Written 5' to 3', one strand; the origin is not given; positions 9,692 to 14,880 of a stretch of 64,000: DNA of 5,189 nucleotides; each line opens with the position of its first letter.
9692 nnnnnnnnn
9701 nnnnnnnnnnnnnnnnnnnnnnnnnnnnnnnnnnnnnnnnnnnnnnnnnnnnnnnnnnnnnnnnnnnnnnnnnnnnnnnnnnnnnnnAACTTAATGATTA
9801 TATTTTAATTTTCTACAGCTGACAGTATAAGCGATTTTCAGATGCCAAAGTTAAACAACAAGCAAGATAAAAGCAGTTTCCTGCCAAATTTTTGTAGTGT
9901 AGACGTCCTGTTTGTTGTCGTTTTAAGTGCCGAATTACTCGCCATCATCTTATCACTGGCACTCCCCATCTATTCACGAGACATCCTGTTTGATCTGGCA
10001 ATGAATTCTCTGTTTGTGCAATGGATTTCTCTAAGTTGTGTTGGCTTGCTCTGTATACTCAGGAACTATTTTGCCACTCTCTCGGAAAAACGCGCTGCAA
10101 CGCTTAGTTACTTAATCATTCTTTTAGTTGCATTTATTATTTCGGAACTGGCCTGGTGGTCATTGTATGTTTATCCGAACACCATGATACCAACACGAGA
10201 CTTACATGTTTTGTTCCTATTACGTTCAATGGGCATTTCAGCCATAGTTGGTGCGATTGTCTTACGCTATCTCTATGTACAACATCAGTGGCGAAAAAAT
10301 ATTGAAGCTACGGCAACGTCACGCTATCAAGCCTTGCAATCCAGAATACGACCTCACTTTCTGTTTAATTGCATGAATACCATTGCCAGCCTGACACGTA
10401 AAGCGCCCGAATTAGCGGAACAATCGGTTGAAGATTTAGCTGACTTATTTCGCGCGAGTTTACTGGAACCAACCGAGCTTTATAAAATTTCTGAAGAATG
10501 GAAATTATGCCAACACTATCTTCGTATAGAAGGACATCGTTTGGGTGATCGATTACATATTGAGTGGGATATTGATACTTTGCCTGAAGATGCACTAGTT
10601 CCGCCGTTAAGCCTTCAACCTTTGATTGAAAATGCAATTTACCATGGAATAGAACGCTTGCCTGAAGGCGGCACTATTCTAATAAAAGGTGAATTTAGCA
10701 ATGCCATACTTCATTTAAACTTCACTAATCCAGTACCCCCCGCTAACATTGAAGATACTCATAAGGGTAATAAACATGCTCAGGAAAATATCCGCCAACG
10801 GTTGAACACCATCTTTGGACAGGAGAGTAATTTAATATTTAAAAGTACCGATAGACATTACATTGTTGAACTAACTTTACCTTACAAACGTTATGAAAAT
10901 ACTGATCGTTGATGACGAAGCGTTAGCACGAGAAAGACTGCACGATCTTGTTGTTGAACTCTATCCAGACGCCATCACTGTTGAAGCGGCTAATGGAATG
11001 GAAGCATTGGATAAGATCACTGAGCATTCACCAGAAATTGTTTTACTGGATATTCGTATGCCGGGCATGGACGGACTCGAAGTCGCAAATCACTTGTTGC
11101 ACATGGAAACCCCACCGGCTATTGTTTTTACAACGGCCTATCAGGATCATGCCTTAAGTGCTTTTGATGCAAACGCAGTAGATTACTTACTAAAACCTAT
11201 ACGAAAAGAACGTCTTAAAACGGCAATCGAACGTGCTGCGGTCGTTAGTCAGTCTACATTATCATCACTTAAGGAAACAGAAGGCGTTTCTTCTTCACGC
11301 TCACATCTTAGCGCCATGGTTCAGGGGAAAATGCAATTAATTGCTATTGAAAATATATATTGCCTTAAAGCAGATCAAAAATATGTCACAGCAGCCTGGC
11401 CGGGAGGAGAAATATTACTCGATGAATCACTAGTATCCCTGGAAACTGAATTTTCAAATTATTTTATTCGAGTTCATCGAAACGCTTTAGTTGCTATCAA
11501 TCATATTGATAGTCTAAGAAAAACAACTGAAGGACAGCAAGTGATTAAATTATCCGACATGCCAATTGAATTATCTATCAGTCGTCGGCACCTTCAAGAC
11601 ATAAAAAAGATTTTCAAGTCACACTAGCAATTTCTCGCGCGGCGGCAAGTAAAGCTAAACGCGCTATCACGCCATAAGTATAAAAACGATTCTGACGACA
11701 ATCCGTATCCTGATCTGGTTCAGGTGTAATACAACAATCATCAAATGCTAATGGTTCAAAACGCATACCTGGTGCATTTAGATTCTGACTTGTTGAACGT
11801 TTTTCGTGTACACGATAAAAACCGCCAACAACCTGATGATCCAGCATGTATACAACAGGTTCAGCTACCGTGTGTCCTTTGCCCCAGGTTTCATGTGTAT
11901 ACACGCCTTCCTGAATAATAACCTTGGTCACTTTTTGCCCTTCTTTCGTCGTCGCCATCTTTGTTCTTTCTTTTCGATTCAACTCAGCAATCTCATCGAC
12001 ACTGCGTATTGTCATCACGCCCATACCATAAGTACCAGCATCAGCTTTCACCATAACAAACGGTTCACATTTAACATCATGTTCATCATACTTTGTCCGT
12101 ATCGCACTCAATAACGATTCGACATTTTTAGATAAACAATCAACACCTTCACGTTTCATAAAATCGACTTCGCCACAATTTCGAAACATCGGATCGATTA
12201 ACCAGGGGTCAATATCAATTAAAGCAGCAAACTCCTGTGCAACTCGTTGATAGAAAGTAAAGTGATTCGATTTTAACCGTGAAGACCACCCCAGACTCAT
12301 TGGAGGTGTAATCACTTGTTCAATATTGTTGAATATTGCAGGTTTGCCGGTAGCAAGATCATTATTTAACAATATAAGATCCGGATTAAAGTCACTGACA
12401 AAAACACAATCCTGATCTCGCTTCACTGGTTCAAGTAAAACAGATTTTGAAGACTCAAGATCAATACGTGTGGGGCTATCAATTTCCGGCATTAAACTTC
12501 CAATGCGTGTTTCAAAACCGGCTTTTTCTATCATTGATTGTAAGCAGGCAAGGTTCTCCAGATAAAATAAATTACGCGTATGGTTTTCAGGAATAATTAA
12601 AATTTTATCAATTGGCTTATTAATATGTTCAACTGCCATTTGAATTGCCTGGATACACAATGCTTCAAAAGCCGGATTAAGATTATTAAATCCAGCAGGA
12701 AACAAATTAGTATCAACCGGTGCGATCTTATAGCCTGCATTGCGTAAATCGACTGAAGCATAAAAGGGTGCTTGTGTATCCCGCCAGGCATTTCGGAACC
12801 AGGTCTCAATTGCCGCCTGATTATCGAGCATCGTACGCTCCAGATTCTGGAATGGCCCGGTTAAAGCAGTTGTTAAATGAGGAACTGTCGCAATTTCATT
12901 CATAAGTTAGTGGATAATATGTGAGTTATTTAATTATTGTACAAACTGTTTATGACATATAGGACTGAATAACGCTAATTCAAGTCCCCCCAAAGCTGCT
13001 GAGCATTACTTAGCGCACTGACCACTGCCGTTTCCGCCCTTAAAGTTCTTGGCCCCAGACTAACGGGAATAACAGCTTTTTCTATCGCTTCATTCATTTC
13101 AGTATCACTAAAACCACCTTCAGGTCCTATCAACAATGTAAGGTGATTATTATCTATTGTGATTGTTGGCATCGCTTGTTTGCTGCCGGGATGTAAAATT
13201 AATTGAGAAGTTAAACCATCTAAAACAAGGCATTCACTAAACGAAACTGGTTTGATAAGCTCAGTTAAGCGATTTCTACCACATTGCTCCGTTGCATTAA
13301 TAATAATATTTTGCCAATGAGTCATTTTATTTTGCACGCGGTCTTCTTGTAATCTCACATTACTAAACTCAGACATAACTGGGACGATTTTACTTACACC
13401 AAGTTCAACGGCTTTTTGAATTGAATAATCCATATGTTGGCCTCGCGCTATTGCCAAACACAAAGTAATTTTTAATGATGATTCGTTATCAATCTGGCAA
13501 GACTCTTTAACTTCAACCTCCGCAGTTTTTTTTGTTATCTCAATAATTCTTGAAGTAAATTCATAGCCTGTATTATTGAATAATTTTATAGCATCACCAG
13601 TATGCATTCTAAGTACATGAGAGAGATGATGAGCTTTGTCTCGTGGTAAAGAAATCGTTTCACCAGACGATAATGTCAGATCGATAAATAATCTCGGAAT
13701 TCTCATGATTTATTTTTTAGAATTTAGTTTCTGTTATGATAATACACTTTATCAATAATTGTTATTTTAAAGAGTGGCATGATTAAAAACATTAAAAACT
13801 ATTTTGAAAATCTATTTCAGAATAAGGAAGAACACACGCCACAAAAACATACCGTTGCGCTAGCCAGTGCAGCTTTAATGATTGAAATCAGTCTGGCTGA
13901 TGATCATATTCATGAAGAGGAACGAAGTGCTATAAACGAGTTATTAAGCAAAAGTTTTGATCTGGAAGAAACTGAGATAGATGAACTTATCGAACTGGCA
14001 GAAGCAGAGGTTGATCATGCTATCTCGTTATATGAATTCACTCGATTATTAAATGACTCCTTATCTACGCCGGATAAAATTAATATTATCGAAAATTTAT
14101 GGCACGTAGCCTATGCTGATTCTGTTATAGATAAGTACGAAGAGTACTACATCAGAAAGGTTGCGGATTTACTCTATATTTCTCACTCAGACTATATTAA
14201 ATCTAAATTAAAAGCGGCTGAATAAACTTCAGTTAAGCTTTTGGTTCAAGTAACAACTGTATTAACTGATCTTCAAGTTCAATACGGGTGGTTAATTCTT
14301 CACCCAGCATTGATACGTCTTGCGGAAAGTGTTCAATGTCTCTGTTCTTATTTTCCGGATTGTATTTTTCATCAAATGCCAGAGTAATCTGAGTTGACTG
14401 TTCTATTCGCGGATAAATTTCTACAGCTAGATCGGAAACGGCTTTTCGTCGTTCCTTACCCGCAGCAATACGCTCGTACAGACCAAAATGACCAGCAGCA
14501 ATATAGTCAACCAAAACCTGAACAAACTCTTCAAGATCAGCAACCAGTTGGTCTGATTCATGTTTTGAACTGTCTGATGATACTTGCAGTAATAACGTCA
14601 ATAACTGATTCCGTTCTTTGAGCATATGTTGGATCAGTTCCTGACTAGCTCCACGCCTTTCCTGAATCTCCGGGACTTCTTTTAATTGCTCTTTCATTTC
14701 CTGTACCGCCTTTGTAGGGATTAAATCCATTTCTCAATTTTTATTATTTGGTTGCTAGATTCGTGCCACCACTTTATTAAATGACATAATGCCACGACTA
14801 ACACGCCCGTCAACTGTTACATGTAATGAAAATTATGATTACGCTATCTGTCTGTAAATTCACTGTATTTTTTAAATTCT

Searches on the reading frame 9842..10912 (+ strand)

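Call 31: search_protein_families(library=pfam, proteins=[window:9842-10912:+], max_evalue=0.001)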
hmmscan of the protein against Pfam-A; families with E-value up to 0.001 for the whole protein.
window:9842-10912:+ (356 aa): 1 family
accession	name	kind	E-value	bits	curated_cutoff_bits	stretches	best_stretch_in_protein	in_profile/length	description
PF06580.19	His_kinase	-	1.2e-21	77.2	25.2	1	161-238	2-81/81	Histidine kinase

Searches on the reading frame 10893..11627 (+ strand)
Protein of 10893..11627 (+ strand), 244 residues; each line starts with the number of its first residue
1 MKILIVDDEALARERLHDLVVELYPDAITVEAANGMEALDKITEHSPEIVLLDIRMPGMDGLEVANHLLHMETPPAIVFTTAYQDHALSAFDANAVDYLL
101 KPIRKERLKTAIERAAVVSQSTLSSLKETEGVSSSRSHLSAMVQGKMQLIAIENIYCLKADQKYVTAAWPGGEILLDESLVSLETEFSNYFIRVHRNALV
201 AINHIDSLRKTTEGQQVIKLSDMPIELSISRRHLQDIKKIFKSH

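Call 31: search_protein_families(library=pfam, proteins=[window:10893-11627:+], max_evalue=0.001)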
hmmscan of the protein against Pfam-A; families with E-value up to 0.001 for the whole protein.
window:10893-11627:+ (244 aa): 2 families
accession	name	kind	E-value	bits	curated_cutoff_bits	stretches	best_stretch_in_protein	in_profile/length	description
PF00072.30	Response_reg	-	2.5e-24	86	30.2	1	3-113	1-111/111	Response regulator receiver domain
PF04397.21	LytTR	-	6.6e-20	71.6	22.6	1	146-241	2-97/98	LytTr DNA-binding domain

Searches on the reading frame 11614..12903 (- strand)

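Call 31: search_protein_families(library=pfam, proteins=[window:11614-12903:-], max_evalue=0.001)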
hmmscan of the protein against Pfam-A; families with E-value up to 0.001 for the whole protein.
window:11614-12903:- (429 aa): 1 family
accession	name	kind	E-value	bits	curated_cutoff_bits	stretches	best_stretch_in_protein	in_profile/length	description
PF08886.16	GshA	-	2.1e-184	613.2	25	1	22-425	1-402/402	Glutamate-cysteine ligase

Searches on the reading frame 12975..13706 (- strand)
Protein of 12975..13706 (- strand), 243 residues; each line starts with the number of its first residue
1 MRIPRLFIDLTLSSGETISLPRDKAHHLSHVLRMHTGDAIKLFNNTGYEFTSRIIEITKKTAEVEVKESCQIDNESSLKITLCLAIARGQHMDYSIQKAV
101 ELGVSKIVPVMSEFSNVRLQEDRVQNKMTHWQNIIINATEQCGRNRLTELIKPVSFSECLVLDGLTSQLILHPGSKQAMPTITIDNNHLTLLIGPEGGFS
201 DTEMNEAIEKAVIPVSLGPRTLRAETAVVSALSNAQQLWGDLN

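Call 31: search_protein_families(library=pfam, proteins=[window:12975-13706:-], max_evalue=0.001)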
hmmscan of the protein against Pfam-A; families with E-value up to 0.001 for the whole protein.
window:12975-13706:- (243 aa): 2 families
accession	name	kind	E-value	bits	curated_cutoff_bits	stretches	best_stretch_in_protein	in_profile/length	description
PF04452.19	Methyltrans_RNA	-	1.5e-48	165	23.9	1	75-235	2-164/165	RNA methyltransferase domain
PF20260.4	PUA_4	-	9.7e-13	48.4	23.9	1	20-66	1-47/48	RNA methyltransferase PUA domain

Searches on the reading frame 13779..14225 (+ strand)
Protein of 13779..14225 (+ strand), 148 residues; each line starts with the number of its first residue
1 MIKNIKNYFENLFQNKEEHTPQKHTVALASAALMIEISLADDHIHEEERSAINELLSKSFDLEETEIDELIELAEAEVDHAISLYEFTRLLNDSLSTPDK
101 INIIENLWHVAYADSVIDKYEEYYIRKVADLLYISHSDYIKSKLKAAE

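Call 31: search_protein_families(library=pfam, proteins=[window:13779-14225:+], max_evalue=0.001)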
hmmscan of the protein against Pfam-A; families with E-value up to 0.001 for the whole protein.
window:13779-14225:+ (148 aa): 1 family
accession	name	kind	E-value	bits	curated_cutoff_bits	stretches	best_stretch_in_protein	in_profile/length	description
PF05099.18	TerB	-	1.2e-34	119.5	24.4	1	28-142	2-116/118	Tellurite resistance protein TerB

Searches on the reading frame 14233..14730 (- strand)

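Call 11: search_protein_families(library=ncbifam, proteins=[window:14233-14730:-], max_evalue=0.01)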
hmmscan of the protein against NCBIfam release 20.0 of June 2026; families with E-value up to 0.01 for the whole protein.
window:14233-14730:- (165 aa): 1 family
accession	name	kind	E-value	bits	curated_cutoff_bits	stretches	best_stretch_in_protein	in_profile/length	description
NF008723.0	PRK11718.1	equivalog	4.9e-34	117.6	139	1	16-162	2-152/161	sigma D regulator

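Call 31: search_protein_families(library=pfam, proteins=[window:14233-14730:-], max_evalue=0.001)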
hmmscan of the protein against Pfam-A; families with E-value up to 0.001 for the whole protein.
window:14233-14730:- (165 aa): 1 family
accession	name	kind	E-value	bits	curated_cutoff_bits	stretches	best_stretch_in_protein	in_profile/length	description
PF04353.18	Rsd_AlgQ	-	8.5e-37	126.9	35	1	16-160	2-149/150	Regulator of RNA polymerase sigma(70) subunit, Rsd/AlgQ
